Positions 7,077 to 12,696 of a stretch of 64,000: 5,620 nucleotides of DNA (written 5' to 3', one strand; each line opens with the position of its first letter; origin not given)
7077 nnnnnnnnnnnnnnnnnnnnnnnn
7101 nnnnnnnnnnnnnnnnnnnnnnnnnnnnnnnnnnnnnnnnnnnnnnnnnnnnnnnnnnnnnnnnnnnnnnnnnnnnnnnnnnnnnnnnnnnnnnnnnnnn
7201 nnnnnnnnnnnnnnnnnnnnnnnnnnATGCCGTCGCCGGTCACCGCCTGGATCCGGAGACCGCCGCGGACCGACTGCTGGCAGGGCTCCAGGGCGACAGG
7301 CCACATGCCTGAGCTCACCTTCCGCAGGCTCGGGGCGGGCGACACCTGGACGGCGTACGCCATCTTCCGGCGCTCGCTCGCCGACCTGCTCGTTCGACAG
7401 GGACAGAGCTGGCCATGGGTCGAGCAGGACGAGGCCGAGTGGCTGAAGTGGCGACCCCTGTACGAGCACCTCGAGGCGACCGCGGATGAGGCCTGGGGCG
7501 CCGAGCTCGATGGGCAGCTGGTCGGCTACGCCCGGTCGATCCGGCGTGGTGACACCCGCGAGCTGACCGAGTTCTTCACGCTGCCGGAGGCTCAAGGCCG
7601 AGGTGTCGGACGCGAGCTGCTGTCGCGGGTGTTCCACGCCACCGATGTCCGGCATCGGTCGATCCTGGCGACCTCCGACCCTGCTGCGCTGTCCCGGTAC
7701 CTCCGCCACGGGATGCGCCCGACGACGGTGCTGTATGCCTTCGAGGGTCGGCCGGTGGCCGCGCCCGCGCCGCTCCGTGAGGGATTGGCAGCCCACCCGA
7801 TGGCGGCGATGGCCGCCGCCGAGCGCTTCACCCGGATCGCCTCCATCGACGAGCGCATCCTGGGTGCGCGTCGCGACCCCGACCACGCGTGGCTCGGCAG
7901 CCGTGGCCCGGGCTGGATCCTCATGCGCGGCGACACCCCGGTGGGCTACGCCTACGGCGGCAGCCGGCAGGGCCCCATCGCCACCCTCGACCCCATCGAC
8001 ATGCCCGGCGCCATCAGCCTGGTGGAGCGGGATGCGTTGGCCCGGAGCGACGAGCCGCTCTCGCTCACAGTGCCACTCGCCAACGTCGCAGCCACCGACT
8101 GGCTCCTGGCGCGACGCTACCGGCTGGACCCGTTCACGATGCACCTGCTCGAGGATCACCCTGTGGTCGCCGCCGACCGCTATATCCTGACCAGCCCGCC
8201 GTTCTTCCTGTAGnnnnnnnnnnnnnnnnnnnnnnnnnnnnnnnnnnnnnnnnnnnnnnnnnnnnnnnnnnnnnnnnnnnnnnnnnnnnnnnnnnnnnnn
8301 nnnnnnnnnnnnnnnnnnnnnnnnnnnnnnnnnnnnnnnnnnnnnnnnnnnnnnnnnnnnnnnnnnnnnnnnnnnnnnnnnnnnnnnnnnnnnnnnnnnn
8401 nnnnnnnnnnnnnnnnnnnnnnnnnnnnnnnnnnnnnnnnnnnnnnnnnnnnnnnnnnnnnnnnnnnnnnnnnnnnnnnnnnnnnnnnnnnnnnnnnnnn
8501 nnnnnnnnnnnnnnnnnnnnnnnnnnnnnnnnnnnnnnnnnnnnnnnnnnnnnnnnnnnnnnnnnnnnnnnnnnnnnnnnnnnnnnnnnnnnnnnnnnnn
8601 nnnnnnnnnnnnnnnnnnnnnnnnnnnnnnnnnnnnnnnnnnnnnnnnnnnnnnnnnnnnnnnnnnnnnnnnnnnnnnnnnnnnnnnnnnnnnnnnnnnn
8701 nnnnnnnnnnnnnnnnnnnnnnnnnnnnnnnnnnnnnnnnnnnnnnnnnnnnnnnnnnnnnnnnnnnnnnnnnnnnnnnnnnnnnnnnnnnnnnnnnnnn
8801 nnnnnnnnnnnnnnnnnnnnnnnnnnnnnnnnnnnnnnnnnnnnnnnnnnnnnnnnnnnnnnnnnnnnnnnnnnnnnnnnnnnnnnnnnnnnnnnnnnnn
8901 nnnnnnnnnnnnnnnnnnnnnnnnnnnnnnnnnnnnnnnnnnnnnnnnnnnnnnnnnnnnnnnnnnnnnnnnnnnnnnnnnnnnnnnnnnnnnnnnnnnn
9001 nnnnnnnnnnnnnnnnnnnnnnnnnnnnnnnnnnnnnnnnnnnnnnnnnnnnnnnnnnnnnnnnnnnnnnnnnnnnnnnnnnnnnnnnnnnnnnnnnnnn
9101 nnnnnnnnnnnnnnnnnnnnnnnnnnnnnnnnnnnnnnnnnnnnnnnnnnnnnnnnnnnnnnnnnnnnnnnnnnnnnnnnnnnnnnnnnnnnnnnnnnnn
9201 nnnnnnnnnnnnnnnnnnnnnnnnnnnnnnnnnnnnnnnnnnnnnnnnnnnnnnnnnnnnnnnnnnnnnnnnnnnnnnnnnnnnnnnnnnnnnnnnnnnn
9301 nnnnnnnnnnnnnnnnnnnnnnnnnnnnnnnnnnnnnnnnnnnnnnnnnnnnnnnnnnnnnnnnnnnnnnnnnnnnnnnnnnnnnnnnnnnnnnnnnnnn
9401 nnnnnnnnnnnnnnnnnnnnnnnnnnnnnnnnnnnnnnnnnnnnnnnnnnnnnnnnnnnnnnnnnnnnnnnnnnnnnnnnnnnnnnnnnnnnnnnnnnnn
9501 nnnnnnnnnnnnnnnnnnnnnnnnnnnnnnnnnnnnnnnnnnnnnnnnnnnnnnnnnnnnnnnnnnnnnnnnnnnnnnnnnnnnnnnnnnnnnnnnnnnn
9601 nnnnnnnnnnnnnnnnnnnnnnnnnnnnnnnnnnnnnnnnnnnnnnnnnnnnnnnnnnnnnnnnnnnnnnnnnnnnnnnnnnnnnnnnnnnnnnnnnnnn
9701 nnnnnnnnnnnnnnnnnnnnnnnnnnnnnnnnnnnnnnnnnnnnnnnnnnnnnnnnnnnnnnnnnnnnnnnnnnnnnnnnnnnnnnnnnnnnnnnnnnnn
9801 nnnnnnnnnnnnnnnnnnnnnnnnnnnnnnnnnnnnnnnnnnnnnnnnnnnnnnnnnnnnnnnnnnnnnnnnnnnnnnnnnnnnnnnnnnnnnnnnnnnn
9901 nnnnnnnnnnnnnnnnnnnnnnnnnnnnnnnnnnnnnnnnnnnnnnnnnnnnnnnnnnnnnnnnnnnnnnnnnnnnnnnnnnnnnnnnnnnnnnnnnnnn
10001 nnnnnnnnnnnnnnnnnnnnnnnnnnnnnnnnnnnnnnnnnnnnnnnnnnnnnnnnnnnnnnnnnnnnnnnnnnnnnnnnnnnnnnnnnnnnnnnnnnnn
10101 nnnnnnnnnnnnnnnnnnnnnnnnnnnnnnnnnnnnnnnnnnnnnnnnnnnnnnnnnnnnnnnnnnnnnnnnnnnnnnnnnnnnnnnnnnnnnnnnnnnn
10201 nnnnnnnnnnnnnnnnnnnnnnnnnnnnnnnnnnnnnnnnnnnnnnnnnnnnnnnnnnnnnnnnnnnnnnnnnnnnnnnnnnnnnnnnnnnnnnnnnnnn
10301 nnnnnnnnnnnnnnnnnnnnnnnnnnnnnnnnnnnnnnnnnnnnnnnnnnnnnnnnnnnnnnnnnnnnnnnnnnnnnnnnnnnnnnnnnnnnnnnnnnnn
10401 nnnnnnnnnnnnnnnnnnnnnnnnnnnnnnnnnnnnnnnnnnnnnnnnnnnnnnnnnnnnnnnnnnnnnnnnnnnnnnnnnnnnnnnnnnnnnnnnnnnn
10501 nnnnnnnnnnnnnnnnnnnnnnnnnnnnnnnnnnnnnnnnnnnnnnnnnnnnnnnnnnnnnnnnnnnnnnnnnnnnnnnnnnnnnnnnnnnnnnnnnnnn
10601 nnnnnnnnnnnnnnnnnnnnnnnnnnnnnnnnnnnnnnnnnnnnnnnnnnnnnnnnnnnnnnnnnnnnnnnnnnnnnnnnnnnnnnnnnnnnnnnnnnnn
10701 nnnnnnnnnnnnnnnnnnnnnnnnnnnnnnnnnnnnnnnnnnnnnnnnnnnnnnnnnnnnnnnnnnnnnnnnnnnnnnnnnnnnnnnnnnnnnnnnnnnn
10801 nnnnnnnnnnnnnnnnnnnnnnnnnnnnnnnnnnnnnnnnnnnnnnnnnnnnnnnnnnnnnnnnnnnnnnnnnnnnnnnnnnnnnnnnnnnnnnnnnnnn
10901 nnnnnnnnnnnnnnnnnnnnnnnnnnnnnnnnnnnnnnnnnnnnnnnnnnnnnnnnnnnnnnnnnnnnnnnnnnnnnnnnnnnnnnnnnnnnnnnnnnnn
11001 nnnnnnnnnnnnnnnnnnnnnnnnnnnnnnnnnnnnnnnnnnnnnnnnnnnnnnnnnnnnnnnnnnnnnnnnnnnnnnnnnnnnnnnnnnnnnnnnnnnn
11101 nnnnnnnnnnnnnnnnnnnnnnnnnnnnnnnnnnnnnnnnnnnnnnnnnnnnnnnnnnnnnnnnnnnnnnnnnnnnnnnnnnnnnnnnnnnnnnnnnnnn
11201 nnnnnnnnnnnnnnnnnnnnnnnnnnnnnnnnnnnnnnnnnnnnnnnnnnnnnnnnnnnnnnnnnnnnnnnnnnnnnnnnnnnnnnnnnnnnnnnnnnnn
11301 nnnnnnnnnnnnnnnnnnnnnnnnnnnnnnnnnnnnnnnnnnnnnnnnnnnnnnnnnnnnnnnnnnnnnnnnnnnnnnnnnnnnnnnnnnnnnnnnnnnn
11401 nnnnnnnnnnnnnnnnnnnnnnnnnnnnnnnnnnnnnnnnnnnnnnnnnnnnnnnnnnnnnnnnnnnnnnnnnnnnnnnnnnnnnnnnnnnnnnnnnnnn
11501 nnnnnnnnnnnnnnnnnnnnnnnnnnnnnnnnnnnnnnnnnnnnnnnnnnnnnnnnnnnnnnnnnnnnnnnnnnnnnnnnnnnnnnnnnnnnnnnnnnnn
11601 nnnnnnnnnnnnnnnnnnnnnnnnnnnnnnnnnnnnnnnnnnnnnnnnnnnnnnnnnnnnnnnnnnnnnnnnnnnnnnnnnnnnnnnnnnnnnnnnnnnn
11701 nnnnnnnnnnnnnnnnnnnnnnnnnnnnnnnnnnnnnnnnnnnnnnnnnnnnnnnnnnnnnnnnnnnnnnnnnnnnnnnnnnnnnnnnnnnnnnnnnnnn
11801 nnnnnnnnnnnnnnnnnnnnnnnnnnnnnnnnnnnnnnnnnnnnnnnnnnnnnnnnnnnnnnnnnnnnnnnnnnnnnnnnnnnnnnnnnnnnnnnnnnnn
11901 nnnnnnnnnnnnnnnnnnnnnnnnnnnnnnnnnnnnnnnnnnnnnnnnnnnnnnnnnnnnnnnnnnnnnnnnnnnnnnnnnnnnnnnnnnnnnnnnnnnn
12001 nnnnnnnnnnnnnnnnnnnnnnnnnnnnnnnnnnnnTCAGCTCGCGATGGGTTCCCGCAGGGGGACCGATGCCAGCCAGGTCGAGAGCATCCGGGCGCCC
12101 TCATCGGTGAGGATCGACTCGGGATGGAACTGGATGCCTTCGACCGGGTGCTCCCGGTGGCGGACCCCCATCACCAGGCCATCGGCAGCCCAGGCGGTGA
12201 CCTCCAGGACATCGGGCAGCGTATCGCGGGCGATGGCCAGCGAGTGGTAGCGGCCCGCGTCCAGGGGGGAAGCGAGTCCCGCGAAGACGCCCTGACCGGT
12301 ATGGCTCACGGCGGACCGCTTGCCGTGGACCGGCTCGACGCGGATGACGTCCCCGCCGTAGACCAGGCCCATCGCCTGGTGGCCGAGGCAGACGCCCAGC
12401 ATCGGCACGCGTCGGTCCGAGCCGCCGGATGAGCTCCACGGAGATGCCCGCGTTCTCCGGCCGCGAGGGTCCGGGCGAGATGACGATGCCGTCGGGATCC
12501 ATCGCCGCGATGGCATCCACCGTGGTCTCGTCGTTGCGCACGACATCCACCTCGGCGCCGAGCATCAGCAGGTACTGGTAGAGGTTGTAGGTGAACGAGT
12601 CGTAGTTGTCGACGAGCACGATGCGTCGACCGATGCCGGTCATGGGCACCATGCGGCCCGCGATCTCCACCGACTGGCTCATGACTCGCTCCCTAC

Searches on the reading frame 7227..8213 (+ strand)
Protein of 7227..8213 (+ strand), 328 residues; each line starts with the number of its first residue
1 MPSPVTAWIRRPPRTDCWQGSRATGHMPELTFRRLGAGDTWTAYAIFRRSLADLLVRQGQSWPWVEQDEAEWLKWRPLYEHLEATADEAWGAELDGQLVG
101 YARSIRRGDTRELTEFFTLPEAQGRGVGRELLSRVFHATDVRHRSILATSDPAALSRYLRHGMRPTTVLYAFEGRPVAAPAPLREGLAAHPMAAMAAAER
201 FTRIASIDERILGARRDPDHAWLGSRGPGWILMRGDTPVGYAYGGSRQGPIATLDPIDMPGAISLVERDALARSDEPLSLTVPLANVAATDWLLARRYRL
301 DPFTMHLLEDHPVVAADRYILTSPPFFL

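Call 73: search_protein_families(library=pfam, proteins=[window:7227-8213:+], max_evalue=0.01)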
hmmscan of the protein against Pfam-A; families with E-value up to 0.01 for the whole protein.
window:7227-8213:+ (328 aa): 4 families
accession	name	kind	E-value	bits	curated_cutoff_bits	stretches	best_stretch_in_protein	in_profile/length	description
PF00583.31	Acetyltransf_1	-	9.8e-12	45.6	20.7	1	60-162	10-115/116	Acetyltransferase (GNAT) family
PF13673.13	Acetyltransf_10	-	4.6e-11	43.2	23.6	1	76-174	20-118/128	Acetyltransferase (GNAT) domain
PF13508.13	Acetyltransf_7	-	8.5e-10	39.3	27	1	88-162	4-81/84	Acetyltransferase (GNAT) domain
PF14542.12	Acetyltransf_CG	-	0.0077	16.8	30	0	96-149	9-63/80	GCN5-related N-acetyl-transferase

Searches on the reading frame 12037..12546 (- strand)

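Call 7: search_protein_families(library=pfam, proteins=[window:12037-12546:-], max_evalue=0.01)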
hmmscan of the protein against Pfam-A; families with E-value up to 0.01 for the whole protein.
window:12037-12546:- (169 aa): 2 families
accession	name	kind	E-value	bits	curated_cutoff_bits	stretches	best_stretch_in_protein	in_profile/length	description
PF00117.34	GATase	-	2e-34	119.4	22.8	1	44-158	70-187/190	Glutamine amidotransferase class-I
PF07722.19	Peptidase_C26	-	2e-11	44.5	20.5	1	44-143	103-219/219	Peptidase C26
